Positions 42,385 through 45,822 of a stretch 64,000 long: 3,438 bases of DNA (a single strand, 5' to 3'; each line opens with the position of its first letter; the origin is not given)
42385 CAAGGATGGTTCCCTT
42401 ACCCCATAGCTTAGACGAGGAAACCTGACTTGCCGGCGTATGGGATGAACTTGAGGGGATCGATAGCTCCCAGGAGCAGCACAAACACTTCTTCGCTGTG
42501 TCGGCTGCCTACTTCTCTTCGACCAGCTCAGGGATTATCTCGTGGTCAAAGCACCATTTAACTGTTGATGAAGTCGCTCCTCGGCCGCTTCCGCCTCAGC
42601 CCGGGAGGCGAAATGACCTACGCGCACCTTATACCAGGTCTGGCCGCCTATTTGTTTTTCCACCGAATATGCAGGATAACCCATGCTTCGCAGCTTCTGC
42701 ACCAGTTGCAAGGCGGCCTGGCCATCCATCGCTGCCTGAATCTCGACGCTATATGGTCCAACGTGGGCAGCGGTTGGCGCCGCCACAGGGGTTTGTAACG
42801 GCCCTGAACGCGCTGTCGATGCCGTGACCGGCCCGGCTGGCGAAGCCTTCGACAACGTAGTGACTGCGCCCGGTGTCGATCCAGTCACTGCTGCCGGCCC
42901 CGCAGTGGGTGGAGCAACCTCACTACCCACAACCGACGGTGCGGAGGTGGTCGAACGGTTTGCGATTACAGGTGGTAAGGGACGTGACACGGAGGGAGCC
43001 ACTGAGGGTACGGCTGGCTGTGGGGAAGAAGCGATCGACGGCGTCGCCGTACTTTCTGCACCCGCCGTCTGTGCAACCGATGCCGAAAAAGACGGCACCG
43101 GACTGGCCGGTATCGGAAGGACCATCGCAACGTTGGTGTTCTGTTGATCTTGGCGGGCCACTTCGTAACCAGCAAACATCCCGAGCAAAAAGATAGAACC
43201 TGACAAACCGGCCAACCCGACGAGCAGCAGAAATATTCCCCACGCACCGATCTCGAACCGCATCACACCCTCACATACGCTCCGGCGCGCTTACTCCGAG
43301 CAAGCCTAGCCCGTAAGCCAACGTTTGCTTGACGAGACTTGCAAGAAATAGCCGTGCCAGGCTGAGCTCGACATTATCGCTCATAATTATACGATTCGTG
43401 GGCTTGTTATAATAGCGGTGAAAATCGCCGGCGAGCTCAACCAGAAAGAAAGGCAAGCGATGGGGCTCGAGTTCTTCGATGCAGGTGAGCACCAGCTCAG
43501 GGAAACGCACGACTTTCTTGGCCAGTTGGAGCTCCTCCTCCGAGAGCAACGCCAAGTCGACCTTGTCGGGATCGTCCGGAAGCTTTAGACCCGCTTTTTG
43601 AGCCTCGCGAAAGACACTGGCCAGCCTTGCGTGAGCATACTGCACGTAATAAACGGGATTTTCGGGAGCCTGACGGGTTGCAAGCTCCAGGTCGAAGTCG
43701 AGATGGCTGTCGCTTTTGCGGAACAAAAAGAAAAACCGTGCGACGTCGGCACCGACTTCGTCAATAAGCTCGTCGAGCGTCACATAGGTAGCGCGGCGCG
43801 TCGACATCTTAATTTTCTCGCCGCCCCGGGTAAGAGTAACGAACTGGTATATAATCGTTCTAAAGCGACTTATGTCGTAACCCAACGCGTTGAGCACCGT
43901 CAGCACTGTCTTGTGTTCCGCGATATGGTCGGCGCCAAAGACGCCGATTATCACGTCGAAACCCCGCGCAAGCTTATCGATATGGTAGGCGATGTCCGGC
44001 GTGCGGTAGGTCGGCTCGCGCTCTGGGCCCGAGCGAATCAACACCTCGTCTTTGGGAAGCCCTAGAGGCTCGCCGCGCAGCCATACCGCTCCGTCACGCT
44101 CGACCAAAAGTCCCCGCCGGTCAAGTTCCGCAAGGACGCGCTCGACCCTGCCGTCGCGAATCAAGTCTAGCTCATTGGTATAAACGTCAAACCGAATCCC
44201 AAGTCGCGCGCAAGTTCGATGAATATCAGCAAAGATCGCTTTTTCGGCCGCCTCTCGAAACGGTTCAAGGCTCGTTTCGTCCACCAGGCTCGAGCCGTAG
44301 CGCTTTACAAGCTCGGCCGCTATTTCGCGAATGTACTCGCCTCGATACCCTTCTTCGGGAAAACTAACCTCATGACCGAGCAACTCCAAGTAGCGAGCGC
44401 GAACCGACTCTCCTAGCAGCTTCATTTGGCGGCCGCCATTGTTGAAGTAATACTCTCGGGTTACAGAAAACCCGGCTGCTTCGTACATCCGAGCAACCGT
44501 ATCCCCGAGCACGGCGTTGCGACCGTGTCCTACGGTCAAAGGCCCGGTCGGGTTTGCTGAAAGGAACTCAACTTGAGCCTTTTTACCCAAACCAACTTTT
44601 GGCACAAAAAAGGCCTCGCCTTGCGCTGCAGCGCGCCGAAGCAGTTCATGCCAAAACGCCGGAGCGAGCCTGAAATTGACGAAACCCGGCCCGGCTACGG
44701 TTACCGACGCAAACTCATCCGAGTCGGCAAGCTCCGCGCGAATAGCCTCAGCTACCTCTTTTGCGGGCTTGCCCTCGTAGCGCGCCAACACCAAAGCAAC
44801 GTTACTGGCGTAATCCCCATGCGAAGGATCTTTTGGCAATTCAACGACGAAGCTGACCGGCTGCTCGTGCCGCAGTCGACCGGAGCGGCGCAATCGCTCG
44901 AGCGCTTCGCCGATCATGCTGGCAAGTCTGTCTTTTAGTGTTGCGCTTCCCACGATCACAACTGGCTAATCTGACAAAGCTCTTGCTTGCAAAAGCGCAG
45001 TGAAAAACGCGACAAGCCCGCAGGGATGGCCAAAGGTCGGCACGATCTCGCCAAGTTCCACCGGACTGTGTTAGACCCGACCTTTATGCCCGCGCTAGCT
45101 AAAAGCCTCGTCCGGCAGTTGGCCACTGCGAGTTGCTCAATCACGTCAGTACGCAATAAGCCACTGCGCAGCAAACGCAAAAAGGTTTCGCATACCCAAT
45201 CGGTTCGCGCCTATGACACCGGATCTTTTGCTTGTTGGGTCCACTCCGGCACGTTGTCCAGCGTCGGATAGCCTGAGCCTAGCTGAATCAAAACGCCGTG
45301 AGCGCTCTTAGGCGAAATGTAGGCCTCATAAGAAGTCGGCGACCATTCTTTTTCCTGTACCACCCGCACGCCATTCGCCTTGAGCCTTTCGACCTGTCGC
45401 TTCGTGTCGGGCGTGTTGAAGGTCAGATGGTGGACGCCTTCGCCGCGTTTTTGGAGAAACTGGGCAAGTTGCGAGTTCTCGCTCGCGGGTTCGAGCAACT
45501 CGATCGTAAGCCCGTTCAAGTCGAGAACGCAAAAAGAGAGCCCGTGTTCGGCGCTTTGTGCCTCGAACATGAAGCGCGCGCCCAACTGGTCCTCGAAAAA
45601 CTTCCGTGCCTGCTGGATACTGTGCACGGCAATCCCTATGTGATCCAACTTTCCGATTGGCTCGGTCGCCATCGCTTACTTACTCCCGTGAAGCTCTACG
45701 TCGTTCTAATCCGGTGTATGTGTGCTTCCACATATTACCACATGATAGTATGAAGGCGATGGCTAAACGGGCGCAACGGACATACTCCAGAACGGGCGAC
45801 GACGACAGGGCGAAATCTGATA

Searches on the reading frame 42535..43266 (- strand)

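Call 94: search_protein_families(library=pfam, max_evalue=0.00001, proteins=[window:42535-43266:-])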
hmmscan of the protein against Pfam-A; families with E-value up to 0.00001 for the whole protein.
window:42535-43266:- (243 aa): 1 family
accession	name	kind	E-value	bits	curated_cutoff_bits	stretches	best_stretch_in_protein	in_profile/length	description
PF05036.18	SPOR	-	6.1e-15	55.8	21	1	171-239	4-73/76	SPOR domain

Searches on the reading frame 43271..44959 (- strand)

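Call 94: search_protein_families(library=pfam, max_evalue=0.00001, proteins=[window:43271-44959:-])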
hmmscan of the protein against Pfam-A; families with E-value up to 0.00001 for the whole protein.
window:43271-44959:- (562 aa): 3 families
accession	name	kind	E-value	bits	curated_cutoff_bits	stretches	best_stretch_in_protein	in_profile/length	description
PF05746.21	DALR_1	-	1.4e-31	109.5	22.3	1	439-562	1-117/117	DALR anticodon binding domain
PF03485.21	Arg_tRNA_synt_N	-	8.6e-21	74.8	21.5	1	12-98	3-85/85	Arginyl tRNA synthetase N terminal domain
PF00750.26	tRNA-synt_1d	-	8.9e-19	68.1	23.3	1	123-402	17-298/349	tRNA synthetases class I (R), catalytic domain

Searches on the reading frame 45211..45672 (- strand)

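Call 94: search_protein_families(library=pfam, max_evalue=0.00001, proteins=[window:45211-45672:-])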
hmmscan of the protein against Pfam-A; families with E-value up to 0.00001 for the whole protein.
window:45211-45672:- (153 aa): 3 families
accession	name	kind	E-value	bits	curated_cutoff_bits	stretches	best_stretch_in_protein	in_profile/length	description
PF13669.12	Glyoxalase_4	-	3e-20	73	27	1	10-108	1-97/109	Glyoxalase/Bleomycin resistance protein/Dioxygenase superfamily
PF00903.31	Glyoxalase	-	9.2e-14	52.3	20.6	1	8-128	1-118/121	Glyoxalase/Bleomycin resistance protein/Dioxygenase superfamily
PF13468.12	Glyoxalase_3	-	2.3e-10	41.2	25.1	1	9-106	1-102/176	Glyoxalase-like domain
